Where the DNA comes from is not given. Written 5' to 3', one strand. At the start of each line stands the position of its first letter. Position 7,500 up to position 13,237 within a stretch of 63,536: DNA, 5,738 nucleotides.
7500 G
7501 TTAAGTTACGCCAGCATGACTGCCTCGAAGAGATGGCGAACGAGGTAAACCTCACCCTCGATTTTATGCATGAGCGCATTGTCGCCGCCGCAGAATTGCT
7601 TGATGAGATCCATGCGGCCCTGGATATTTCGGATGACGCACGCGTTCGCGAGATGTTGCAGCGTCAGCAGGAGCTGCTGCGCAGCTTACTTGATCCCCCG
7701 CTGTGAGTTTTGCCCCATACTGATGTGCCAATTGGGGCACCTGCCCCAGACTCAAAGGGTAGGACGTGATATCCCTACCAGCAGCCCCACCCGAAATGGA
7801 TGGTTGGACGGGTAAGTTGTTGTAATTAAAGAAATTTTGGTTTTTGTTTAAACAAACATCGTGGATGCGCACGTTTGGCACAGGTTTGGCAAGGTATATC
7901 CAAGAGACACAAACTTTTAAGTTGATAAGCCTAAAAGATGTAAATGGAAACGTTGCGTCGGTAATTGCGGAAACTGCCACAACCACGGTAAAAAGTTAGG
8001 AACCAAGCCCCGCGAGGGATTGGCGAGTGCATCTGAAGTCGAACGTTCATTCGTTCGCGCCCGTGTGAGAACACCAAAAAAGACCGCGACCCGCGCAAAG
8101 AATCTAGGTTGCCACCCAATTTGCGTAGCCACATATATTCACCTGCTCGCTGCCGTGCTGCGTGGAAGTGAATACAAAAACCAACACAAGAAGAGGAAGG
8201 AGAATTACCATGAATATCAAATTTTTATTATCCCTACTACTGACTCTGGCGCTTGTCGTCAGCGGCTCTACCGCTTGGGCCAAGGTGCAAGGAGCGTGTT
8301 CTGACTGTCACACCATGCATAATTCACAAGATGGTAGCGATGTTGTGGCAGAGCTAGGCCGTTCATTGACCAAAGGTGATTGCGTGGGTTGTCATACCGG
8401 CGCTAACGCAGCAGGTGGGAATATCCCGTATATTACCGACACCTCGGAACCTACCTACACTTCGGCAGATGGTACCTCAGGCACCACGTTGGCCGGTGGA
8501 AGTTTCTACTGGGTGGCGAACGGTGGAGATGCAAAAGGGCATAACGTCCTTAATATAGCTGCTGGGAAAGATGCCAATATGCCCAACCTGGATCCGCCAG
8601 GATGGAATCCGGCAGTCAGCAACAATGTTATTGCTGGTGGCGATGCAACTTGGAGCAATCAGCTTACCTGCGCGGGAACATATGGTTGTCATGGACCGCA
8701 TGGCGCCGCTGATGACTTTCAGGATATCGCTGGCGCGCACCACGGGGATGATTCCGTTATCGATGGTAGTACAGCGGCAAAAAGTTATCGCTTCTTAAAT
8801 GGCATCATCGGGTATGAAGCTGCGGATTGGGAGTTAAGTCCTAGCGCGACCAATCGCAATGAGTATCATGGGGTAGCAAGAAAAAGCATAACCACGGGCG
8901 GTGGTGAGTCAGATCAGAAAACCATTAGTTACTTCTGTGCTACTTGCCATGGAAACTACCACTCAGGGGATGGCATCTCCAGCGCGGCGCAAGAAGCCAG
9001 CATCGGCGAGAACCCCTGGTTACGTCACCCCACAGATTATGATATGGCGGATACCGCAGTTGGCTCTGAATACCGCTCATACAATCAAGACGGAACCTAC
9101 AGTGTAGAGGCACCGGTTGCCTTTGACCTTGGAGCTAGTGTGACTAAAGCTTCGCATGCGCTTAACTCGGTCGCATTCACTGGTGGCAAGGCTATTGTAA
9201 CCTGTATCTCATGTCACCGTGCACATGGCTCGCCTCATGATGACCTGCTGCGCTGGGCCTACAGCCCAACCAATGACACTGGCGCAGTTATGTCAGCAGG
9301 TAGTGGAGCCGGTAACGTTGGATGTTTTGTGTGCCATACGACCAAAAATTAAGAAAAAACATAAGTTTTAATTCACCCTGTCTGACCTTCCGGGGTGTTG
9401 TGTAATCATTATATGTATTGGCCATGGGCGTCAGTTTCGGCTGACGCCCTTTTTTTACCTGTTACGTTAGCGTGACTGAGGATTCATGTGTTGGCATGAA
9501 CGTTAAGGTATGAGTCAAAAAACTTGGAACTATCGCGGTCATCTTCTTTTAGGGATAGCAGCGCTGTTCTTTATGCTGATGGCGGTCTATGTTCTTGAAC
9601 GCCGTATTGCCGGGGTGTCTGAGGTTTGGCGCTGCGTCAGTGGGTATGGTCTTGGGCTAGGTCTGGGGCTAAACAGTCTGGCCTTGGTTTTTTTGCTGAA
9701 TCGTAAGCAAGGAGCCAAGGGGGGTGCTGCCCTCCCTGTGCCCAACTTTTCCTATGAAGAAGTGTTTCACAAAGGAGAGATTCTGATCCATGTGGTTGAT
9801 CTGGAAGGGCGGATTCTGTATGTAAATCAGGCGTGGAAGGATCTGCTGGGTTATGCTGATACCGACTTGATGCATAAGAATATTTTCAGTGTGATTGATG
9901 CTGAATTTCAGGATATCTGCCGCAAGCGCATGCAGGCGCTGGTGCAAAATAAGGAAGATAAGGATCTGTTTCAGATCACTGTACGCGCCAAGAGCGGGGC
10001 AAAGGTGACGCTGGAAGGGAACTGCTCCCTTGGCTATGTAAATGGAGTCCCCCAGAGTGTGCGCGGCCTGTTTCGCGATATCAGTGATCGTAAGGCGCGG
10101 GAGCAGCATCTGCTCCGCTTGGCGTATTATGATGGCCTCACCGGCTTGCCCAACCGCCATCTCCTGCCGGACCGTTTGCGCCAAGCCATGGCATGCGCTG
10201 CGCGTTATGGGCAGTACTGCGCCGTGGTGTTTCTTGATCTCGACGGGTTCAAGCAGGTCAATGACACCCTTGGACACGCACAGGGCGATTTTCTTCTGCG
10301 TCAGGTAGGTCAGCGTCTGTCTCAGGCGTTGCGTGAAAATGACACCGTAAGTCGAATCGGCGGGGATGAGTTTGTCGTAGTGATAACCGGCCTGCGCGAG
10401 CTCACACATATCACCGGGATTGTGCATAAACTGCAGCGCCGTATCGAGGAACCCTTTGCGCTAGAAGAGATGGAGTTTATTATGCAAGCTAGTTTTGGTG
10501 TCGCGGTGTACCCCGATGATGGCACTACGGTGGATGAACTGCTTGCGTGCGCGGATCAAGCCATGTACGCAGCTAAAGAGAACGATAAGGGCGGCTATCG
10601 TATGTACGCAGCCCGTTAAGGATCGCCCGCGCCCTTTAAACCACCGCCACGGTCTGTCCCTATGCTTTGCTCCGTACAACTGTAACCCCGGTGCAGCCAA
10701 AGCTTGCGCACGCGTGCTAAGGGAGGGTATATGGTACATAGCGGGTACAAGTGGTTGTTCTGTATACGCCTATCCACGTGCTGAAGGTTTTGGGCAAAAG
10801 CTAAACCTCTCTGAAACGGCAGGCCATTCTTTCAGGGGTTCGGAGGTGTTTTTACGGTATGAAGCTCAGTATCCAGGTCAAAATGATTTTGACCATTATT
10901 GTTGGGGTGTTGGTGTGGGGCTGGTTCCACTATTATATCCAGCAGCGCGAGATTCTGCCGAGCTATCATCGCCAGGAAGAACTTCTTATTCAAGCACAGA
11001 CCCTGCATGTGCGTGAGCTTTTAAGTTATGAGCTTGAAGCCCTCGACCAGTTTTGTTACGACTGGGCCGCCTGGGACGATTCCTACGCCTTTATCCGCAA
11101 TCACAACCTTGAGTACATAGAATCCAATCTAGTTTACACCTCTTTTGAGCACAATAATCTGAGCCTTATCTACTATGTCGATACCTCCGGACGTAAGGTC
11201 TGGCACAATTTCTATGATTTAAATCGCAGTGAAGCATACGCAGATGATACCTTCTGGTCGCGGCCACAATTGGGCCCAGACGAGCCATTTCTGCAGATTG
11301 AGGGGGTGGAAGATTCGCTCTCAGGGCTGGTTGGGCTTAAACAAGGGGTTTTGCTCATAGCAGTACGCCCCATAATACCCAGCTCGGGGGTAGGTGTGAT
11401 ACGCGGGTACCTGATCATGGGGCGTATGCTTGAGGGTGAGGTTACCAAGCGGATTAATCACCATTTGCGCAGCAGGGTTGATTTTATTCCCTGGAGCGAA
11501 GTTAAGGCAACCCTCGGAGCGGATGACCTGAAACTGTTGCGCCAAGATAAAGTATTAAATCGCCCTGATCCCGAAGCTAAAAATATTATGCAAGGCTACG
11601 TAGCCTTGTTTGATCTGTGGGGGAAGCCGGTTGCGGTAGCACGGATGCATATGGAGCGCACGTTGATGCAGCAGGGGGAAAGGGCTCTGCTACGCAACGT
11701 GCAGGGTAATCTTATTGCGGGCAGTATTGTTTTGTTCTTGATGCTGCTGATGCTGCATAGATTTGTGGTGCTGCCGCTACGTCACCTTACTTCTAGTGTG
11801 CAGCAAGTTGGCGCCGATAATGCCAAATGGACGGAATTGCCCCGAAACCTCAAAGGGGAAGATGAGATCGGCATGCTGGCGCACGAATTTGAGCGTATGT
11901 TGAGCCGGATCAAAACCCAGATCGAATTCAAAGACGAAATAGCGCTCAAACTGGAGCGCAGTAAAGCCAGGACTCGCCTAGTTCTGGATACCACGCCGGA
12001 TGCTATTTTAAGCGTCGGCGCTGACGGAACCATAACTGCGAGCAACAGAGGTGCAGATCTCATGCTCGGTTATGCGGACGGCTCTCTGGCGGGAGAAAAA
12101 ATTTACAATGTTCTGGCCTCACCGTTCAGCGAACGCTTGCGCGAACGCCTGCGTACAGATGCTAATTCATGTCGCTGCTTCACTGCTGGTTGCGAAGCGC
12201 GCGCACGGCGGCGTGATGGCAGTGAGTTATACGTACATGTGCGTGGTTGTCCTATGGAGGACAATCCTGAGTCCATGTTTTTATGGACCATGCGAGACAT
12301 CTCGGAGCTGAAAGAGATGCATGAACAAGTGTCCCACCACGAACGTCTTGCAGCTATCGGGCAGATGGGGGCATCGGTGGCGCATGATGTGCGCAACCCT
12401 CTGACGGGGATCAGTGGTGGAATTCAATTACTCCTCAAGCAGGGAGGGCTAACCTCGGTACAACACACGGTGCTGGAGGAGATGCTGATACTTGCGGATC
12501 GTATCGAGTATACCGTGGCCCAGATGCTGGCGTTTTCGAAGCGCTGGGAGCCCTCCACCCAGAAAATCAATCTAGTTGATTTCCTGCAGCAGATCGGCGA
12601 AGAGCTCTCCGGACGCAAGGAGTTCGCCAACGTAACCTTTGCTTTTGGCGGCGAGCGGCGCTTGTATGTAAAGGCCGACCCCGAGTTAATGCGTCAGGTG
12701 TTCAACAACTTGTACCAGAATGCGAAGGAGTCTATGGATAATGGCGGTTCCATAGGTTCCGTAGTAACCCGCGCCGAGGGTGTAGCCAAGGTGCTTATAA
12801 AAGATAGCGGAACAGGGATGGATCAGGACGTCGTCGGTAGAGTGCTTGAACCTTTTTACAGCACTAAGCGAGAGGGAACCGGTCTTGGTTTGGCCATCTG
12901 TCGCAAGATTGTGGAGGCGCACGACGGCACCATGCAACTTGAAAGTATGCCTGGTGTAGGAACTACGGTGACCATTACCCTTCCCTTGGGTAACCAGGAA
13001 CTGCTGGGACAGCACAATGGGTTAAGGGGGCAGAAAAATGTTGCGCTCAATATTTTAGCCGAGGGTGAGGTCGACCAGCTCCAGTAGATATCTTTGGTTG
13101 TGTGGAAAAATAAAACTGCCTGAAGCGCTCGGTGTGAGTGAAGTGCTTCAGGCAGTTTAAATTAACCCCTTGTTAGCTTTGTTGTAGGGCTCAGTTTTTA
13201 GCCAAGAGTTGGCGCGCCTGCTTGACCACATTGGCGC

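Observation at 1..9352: OmcS-family (nanowire-type) cytochrome locus with two paralogues and a fixed set of secreted accessory proteins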

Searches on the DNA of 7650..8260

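Call 85: search_rna_families(source=window, start=7650, end=8260, threshold=evalue, max_evalue=1)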
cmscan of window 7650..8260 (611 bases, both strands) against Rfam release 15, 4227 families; matches with E-value up to 1: 0.
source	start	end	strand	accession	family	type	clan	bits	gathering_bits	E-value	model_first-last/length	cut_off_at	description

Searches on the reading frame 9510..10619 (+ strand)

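Call 59: search_protein_families(library=pfam, proteins=[window:9510-10619:+], max_evalue=10)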
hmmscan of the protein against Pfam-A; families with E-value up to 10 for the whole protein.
window:9510-10619:+ (369 aa): 8 families
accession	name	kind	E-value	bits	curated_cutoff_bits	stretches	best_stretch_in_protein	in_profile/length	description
PF00990.26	GGDEF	-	4.5e-48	163.5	23.8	1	205-359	1-158/161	Diguanylate cyclase, GGDEF domain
PF13426.13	PAS_9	-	6.4e-10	39.7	27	1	94-193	5-103/103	PAS domain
PF00989.32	PAS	-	8.3e-10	39.1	22.6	1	93-173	14-94/113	PAS fold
PF08448.16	PAS_4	-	3.1e-08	34.3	23.1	1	92-195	7-109/110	PAS fold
PF13188.13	PAS_8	-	1.1e-06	28.7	21.8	1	91-135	12-56/65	PAS domain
PF08447.18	PAS_3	-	0.00021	21.9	25.6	1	102-182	1-83/89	PAS fold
PF18095.7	PAS_12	-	0.0013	18.8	22.6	1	96-177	63-138/153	UPF0242 C-terminal PAS-like domain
PF20214.3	DUF6574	-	0.25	11.1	27.1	1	4-38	67-100/265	Family of unknown function (DUF6574)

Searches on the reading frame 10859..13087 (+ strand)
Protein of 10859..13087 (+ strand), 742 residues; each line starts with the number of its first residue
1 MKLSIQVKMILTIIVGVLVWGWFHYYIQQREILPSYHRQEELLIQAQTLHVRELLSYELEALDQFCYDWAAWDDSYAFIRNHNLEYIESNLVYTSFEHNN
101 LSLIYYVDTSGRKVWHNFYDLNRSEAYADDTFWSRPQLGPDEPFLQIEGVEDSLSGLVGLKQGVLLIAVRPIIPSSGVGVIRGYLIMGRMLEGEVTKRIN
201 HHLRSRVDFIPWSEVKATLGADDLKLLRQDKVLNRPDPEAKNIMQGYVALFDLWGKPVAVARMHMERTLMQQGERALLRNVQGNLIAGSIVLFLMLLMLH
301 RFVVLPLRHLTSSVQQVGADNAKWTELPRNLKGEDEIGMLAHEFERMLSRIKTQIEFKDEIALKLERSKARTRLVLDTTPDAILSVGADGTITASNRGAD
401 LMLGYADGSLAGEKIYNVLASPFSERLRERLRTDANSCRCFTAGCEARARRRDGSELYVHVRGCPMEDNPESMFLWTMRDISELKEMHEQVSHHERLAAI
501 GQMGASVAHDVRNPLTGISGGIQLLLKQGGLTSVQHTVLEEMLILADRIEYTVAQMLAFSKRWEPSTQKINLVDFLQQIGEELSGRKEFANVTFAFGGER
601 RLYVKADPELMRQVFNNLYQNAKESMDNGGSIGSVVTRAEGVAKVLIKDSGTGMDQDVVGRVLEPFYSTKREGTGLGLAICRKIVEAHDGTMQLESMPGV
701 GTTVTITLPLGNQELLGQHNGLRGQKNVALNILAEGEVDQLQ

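Call 59: search_protein_families(library=pfam, proteins=[window:10859-13087:+], max_evalue=10)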
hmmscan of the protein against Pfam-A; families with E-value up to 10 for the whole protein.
window:10859-13087:+ (742 aa): 12 families
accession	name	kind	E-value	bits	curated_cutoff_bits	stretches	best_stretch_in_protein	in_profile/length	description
PF05228.19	CHASE4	-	1.7e-33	116.2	26.2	1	55-207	2-137/140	CHASE4 domain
PF02518.31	HATPase_c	-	3.3e-23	82.7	26.4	1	607-711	2-110/111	Histidine kinase-, DNA gyrase B-, and HSP90-like ATPase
PF00989.32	PAS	-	3.7e-12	46.7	22.6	1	371-481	2-113/113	PAS fold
PF00512.31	HisKA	-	4.1e-11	43.2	26.9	1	501-561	3-62/66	His Kinase A (phospho-acceptor) domain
PF13426.13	PAS_9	-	7.9e-10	39.4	27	1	380-483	1-103/103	PAS domain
PF00672.30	HAMP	-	2.4e-07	31.4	25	1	299-352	2-52/53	HAMP domain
PF08448.16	PAS_4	-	2.2e-06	28.3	23.1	1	376-485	1-109/110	PAS fold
PF24820.1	Diguanyl_cycl_sensor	-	0.003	17.9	28.1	1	380-458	6-88/109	Diguanylate cyclase-like sensor domain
PF13581.12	HATPase_c_2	-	0.016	15.6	27.4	1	617-707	42-126/127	Histidine kinase-like ATPase domain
PF08447.18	PAS_3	-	0.033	14.9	25.6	1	399-468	8-77/89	PAS fold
PF02595.20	Gly_kinase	-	0.041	13.2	23.3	1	490-543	171-224/372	Glycerate kinase family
PF13188.13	PAS_8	-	0.078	13.4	21.8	1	371-423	2-51/65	PAS domain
